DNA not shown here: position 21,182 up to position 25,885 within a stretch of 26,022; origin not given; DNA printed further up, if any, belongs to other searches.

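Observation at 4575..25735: A 9-gene 'protein utilisation locus': surface binders, LRR-subtilase and a remodelled Opp importer in one operon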

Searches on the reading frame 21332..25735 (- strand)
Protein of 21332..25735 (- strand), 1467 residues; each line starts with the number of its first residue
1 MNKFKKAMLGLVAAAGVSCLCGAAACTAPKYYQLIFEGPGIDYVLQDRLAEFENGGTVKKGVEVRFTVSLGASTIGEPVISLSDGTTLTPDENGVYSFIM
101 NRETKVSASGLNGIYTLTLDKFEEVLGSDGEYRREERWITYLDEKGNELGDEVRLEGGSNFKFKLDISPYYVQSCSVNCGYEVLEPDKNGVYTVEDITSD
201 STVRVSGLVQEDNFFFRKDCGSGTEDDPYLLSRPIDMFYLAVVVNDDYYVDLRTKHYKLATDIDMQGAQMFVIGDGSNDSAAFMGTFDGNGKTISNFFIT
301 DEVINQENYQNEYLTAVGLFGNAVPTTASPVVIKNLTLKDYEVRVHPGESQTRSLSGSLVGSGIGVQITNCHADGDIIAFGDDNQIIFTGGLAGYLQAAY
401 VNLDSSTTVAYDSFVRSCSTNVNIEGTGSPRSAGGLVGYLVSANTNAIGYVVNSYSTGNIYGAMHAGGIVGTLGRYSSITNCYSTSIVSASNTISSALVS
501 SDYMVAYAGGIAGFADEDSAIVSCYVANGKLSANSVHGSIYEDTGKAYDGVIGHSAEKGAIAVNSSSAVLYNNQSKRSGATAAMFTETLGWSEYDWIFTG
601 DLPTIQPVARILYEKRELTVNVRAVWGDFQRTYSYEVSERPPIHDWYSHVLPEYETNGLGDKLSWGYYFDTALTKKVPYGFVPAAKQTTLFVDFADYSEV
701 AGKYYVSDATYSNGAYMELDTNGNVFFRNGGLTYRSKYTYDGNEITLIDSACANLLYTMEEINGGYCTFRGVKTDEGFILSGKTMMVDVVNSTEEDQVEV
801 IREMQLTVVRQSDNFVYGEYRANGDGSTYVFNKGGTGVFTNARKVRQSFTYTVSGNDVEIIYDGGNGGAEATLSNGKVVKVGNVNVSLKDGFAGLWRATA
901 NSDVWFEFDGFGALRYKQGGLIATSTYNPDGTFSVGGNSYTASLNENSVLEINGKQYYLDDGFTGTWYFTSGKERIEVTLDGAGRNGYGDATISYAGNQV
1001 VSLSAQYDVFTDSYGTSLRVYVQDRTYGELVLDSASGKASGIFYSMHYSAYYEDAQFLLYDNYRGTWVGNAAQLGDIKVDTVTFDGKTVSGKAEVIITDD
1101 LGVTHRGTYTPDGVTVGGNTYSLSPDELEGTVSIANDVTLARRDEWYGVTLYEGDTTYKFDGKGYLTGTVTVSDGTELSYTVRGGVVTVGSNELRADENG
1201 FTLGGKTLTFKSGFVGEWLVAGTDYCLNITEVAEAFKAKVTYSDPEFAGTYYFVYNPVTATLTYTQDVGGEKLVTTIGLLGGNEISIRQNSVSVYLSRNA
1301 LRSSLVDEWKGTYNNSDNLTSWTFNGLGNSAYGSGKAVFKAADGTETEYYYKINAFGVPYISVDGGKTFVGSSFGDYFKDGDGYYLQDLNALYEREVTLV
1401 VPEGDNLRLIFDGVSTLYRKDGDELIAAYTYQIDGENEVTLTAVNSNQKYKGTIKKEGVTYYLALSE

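Call 4: search_protein_families(library=pfam, proteins=[window:21332-25735:-], max_evalue=0.01)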
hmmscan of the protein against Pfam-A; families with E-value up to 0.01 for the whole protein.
window:21332-25735:- (1467 aa): 2 families
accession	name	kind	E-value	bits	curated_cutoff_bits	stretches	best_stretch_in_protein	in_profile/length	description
PF07581.17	Glug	-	2.6e-06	27.9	20.5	1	462-486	1-25/28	The GLUG motif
PF18692.7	DUF5640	-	0.00031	21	28.5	1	816-862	3-49/85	Family of unknown function (DUF5640)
